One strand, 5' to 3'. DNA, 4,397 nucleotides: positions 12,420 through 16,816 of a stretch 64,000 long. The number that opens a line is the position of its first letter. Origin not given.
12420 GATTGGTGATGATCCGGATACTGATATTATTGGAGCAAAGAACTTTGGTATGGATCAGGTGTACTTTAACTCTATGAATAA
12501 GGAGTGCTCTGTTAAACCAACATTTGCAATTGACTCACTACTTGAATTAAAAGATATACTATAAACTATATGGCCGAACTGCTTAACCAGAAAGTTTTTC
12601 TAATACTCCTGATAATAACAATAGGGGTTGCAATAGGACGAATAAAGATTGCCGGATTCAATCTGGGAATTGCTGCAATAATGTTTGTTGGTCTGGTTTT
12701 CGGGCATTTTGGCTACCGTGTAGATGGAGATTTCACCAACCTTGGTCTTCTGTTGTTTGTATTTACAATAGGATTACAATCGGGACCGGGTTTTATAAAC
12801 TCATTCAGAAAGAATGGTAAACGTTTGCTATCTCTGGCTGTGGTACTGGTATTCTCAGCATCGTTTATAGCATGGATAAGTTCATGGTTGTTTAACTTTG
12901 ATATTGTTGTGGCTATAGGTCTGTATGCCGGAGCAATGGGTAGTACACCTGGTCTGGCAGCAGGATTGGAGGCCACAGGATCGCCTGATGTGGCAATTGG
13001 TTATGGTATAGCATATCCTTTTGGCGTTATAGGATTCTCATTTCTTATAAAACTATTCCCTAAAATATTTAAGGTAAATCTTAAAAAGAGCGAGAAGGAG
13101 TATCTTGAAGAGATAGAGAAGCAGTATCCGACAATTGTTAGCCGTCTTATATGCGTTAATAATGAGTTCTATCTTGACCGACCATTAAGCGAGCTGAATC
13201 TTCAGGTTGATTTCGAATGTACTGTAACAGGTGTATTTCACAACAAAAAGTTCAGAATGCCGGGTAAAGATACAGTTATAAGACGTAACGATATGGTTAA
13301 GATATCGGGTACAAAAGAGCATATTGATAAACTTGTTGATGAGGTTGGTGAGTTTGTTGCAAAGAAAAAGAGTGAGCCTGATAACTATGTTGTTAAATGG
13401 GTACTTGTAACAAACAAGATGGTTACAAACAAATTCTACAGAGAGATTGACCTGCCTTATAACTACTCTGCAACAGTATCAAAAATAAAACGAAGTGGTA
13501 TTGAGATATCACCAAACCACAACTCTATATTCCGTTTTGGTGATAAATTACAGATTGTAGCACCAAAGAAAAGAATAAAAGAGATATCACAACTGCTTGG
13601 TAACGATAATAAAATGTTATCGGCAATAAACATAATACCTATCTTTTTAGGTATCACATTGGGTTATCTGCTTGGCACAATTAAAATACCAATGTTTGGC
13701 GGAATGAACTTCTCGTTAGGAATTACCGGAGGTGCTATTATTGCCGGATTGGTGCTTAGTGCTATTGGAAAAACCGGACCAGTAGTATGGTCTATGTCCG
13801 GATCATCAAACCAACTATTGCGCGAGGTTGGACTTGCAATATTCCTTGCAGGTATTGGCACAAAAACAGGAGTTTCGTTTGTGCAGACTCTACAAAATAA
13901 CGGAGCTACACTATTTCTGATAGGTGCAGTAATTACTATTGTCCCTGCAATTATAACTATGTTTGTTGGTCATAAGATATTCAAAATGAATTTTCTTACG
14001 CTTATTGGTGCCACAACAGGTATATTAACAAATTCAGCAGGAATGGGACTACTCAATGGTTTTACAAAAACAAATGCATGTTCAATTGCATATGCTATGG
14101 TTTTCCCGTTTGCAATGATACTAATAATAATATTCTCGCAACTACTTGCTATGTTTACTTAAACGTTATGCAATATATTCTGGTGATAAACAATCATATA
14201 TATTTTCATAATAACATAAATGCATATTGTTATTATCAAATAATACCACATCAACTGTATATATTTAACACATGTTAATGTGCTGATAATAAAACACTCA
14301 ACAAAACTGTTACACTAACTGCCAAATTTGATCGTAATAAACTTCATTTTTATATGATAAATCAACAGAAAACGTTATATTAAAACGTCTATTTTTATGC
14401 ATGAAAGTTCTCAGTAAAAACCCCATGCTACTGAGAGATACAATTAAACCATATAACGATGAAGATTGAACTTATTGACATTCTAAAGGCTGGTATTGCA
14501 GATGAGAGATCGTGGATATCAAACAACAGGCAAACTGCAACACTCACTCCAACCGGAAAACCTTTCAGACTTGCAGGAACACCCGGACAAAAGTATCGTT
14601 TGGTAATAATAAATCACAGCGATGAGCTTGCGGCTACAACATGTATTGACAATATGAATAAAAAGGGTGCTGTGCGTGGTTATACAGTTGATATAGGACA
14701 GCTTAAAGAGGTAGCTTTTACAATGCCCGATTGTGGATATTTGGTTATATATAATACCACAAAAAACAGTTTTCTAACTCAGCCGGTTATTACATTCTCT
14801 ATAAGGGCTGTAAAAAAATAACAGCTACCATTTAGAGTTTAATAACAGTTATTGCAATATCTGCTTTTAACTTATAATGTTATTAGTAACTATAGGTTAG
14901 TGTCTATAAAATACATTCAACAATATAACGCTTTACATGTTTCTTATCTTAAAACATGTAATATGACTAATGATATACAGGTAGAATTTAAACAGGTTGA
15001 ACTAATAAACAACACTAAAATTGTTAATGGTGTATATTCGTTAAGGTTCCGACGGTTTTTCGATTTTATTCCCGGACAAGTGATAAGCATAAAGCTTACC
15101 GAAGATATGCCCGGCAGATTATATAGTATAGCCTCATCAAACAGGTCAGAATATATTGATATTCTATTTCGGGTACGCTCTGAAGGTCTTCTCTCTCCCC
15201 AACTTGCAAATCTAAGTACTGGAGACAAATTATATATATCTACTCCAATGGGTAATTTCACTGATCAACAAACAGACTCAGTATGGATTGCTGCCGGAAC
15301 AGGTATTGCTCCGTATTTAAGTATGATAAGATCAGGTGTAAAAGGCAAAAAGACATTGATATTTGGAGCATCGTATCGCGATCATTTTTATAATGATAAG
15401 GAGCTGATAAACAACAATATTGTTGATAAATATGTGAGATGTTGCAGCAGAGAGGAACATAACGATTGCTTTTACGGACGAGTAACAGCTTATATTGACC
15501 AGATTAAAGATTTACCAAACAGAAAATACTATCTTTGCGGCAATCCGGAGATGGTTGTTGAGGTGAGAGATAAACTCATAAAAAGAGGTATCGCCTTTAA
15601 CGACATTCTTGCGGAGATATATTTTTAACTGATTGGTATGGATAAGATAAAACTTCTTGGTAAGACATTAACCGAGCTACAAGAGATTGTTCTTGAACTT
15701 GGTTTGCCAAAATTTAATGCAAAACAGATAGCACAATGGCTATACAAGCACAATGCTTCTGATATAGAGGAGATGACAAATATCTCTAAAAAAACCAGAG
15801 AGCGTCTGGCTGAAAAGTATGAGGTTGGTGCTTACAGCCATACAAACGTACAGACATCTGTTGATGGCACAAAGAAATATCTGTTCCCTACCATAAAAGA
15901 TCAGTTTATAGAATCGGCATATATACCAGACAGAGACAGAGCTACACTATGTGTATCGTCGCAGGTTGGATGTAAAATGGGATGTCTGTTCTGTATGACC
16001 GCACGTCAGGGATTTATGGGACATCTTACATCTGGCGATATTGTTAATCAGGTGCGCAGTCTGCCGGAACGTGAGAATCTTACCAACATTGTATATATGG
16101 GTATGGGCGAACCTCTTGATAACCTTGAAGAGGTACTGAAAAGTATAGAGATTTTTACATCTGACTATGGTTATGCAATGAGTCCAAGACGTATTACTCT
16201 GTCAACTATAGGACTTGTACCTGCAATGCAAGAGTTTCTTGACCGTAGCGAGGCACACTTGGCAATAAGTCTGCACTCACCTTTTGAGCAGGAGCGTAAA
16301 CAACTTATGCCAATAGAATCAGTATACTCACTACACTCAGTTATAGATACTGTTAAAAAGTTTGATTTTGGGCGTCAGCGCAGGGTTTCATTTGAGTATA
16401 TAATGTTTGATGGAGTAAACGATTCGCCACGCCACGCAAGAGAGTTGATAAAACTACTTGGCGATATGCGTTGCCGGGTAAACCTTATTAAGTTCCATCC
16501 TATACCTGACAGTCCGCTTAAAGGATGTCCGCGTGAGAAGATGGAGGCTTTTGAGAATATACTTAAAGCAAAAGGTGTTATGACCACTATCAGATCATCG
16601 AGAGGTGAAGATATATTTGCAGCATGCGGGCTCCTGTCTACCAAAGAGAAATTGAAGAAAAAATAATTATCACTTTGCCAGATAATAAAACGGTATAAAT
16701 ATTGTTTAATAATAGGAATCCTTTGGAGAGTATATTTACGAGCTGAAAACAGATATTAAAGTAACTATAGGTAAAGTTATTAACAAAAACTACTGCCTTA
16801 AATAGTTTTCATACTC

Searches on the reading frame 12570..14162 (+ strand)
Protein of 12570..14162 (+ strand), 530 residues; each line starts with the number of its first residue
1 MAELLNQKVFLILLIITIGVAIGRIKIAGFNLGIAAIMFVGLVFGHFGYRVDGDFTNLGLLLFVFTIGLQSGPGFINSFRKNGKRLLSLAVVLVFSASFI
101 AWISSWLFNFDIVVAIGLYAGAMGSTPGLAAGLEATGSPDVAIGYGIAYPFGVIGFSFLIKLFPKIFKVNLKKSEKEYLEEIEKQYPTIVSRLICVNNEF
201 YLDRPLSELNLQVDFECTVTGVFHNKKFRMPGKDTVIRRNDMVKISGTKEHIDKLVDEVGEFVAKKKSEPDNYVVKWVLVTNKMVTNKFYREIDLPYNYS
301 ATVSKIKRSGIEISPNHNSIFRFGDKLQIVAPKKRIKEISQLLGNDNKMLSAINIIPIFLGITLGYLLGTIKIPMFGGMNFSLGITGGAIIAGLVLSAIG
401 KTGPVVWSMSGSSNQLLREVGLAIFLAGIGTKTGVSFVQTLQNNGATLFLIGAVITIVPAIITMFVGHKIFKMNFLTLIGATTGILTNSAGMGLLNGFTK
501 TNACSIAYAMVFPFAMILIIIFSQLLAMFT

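Call 48: search_protein_families(library=pfam, proteins=[window:12570-14162:+], max_evalue=0.001)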
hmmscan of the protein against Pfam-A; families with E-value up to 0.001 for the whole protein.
window:12570-14162:+ (530 aa): 2 families
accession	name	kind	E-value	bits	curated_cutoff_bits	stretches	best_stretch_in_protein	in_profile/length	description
PF06826.17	Asp-Al_Ex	-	1.2e-73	246.8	27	2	358-528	2-167/167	Predicted Permease Membrane Region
PF02080.26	TrkA_C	-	2.6e-18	66.1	27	2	201-258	12-69/71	TrkA-C domain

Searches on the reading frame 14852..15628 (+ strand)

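Call 48: search_protein_families(library=pfam, proteins=[window:14852-15628:+], max_evalue=0.001)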
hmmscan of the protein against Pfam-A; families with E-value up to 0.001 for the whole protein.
window:14852-15628:+ (258 aa): 2 families
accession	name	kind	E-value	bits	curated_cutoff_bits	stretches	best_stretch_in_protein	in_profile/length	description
PF00175.26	NAD_binding_1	-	7.5e-10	39.9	22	1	146-239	2-108/109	Oxidoreductase NAD-binding domain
PF00970.30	FAD_binding_6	-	7.5e-07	29.9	21.1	1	70-136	28-97/99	Oxidoreductase FAD-binding domain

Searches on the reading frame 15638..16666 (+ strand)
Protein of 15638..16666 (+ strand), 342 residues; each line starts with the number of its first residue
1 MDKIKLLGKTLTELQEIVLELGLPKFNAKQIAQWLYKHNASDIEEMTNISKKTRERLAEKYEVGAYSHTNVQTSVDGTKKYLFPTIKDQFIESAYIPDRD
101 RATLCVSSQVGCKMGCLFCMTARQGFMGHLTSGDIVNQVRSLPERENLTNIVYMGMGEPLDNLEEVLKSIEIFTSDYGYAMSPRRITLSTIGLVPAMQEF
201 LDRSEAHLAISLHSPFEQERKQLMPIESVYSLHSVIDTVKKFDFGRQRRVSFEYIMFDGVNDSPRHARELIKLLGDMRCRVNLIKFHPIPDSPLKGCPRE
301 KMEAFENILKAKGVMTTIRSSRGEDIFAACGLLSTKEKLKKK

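Call 48: search_protein_families(library=pfam, proteins=[window:15638-16666:+], max_evalue=0.001)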
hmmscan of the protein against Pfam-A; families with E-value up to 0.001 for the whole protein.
window:15638-16666:+ (342 aa): 2 families
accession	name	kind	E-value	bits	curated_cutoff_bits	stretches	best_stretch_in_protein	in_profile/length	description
PF21016.3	RlmN_N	-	7.6e-17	61.3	24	1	5-63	2-60/60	Ribosomal RNA large subunit methyltransferase N-terminal domain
PF04055.27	Radical_SAM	-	2.1e-15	57.7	29.5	1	107-265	2-160/166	Radical SAM superfamily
